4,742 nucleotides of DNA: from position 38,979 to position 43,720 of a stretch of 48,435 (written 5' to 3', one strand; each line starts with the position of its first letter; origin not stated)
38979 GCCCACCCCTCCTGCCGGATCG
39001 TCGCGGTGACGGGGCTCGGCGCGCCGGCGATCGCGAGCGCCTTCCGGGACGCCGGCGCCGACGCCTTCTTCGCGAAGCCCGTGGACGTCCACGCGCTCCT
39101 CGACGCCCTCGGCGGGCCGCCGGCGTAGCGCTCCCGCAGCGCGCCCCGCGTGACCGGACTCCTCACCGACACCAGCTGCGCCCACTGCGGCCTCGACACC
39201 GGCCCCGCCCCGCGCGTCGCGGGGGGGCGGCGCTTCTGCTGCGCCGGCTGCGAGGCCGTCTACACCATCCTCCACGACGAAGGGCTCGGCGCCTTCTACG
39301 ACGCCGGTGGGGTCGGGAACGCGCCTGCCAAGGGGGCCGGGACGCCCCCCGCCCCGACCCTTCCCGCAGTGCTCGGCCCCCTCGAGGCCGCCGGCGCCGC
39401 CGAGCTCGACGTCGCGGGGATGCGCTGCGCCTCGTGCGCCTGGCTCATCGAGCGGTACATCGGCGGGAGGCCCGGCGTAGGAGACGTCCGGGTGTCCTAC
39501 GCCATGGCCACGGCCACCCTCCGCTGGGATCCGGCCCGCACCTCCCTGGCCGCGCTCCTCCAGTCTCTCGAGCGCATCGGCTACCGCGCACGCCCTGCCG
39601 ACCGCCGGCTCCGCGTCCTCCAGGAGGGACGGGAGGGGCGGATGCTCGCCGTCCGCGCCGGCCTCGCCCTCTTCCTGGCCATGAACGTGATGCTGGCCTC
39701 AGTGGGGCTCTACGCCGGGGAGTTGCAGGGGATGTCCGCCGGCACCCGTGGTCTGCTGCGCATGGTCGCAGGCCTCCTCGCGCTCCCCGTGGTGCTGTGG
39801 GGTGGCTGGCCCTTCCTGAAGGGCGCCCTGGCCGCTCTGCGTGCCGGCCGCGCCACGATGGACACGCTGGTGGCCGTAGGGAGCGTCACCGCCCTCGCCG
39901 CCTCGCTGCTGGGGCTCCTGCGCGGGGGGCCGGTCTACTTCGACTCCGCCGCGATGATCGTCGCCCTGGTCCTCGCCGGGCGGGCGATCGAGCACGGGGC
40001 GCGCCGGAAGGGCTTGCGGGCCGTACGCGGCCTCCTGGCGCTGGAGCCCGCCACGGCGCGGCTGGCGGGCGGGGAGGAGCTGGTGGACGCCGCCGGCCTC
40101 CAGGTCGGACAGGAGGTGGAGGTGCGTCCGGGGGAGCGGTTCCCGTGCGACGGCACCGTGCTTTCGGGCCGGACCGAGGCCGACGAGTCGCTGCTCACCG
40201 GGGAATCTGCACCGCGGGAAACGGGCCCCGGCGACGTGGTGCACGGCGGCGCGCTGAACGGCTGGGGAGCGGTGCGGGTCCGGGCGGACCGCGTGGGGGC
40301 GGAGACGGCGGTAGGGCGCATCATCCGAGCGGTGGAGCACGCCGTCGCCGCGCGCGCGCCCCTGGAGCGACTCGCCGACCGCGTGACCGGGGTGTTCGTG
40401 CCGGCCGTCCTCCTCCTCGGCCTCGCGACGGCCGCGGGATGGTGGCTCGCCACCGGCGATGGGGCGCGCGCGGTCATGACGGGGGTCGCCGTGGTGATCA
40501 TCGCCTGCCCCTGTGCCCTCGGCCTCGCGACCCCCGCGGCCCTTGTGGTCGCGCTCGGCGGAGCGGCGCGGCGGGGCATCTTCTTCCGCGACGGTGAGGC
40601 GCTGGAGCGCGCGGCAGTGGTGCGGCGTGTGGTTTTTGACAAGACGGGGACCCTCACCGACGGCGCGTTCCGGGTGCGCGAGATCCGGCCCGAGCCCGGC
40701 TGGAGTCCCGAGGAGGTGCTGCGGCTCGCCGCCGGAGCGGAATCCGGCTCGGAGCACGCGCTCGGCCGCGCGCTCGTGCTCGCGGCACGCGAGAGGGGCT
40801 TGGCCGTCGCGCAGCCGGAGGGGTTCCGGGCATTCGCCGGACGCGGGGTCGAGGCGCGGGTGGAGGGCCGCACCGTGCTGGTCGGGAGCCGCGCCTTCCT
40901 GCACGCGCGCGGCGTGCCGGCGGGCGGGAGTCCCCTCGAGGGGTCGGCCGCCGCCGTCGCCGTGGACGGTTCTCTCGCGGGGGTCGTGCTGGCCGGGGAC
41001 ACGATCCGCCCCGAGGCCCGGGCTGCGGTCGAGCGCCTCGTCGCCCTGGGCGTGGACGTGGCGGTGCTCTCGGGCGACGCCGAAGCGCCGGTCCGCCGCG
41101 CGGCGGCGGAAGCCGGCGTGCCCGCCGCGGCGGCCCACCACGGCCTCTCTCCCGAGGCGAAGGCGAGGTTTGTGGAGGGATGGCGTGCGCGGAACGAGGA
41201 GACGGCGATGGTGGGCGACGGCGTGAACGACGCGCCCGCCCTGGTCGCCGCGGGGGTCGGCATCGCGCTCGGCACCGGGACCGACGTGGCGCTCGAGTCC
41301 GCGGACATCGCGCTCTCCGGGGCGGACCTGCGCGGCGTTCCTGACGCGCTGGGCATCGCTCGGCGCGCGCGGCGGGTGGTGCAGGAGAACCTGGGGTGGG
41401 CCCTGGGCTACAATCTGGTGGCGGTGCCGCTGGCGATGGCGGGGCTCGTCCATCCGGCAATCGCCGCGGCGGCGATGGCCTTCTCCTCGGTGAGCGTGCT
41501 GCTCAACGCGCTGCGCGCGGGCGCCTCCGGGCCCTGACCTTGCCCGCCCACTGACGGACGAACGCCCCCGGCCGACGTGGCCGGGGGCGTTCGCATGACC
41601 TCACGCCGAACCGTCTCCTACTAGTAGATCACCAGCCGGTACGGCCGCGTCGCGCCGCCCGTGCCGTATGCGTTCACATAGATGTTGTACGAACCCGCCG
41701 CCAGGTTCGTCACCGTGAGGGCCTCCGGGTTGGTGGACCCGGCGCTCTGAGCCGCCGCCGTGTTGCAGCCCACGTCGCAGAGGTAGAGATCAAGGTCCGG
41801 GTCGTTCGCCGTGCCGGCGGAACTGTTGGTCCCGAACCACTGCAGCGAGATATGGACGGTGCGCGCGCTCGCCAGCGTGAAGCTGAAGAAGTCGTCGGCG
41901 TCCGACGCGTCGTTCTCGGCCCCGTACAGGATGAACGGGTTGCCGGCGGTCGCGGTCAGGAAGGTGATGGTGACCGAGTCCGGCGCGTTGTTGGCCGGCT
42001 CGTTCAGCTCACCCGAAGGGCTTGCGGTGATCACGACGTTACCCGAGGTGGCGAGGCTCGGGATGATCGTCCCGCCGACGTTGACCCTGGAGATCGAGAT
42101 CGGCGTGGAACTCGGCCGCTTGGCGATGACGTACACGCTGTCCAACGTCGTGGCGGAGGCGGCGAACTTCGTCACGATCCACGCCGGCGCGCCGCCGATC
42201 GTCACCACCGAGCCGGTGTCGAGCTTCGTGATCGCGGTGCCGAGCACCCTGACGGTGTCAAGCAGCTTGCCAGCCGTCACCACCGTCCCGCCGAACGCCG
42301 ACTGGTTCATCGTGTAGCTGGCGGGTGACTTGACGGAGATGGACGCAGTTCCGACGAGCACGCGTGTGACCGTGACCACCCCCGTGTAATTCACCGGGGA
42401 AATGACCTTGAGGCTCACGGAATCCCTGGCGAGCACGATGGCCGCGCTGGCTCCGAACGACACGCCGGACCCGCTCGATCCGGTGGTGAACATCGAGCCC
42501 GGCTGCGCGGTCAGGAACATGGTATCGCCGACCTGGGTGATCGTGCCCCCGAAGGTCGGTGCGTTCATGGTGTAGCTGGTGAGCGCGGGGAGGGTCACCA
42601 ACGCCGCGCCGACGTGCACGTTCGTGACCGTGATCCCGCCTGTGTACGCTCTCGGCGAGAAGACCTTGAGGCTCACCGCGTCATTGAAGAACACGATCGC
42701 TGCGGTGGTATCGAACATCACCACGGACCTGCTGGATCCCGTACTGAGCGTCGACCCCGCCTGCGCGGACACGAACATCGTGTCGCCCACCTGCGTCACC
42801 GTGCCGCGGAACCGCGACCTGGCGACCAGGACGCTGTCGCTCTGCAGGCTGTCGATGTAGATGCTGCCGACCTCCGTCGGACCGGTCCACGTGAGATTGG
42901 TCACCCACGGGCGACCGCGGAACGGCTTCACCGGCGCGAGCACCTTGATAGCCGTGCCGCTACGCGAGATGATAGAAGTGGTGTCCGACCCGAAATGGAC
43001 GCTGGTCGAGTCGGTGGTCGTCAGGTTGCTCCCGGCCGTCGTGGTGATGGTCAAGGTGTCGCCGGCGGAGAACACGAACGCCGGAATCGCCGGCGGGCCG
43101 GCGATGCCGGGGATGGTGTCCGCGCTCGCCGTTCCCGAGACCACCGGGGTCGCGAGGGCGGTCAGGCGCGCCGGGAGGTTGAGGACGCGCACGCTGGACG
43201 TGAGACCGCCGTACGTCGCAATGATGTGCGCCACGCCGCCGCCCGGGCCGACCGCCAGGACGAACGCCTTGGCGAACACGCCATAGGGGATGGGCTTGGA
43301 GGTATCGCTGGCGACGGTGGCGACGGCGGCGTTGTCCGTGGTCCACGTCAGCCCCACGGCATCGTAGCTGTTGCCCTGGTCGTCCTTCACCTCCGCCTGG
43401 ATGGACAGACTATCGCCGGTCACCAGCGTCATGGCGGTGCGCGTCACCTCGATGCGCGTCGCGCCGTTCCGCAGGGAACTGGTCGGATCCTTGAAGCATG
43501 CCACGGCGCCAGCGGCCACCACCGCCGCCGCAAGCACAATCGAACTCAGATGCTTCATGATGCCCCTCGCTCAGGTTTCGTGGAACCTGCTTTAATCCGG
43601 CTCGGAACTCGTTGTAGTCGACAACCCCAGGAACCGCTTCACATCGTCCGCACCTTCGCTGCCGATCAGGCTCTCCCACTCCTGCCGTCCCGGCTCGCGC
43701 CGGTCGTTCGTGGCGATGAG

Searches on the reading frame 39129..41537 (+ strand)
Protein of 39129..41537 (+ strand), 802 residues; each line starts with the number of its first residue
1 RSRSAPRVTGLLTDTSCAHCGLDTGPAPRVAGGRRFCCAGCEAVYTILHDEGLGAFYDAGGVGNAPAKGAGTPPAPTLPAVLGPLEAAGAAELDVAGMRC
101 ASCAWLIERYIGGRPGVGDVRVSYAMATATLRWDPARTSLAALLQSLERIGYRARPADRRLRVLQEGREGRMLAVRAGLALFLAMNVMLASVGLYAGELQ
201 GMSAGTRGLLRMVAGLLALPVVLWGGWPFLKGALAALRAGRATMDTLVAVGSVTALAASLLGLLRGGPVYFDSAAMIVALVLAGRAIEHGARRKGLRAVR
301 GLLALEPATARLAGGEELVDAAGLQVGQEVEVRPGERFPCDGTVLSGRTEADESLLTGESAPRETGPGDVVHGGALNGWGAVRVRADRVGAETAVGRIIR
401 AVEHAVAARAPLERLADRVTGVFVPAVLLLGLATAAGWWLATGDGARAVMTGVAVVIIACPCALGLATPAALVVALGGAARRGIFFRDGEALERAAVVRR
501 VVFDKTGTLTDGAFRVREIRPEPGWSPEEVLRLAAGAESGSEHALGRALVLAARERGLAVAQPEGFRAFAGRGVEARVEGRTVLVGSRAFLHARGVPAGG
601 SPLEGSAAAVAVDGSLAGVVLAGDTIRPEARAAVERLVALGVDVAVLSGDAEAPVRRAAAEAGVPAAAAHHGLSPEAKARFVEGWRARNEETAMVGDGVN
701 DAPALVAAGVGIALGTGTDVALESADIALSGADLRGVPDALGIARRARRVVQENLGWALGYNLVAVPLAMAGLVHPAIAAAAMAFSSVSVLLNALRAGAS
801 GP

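Call 33: search_protein_families(library=pfam, proteins=[window:39129-41537:+], max_evalue=0.001)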
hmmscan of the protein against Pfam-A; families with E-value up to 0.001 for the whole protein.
window:39129-41537:+ (802 aa): 5 families
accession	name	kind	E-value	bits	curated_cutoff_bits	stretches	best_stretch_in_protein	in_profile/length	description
PF00122.25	E1-E2_ATPase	-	5.6e-48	163.3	28.1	1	308-482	7-181/181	E1-E2 ATPase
PF00702.32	Hydrolase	-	1.3e-28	101.2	26.4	1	499-709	2-191/191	haloacid dehalogenase-like hydrolase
PF00403.32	HMA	-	1.8e-12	47.9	24.8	1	93-152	2-61/62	Heavy-metal-associated domain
PF12156.14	ATPase-cat_bd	-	8e-09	36.6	27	1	16-59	1-49/86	Putative metal-binding domain of cation transport ATPase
PF08282.18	Hydrolase_3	-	3.2e-05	24.2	20.9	1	684-741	198-255/255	haloacid dehalogenase-like hydrolase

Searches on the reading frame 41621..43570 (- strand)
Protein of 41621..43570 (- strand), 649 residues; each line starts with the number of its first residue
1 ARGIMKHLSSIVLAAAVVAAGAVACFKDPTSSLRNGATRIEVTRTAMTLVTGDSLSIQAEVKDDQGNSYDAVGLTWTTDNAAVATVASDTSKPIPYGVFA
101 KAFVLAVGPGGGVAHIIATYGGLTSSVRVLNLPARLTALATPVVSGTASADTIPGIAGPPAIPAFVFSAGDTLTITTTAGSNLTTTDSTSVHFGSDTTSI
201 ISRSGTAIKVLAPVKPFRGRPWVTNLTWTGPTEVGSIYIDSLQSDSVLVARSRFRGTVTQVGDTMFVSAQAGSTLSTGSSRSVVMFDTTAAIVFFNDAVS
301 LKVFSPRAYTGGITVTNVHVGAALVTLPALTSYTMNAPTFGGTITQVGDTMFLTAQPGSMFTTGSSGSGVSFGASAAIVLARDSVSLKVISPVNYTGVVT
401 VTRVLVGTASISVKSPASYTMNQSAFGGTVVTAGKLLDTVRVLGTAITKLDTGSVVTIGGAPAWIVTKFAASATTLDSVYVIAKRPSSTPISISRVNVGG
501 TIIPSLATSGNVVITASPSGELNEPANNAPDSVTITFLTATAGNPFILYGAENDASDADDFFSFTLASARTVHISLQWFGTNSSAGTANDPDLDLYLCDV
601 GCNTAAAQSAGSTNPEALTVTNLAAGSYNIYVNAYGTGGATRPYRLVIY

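Call 28: search_protein_families(library=ncbifam, proteins=[window:41621-43570:-], max_evalue=0.001)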
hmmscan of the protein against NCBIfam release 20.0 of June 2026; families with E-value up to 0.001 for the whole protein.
window:41621-43570:- (649 aa): 0 families

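Call 33: search_protein_families(library=pfam, proteins=[window:41621-43570:-], max_evalue=0.001)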
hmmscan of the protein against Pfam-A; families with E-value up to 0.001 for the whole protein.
window:41621-43570:- (649 aa): 1 family
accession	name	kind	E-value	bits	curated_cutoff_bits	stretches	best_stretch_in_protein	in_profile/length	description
PF04151.21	PPC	-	1.4e-07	32.7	25.9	1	560-633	3-69/70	Bacterial pre-peptidase C-terminal domain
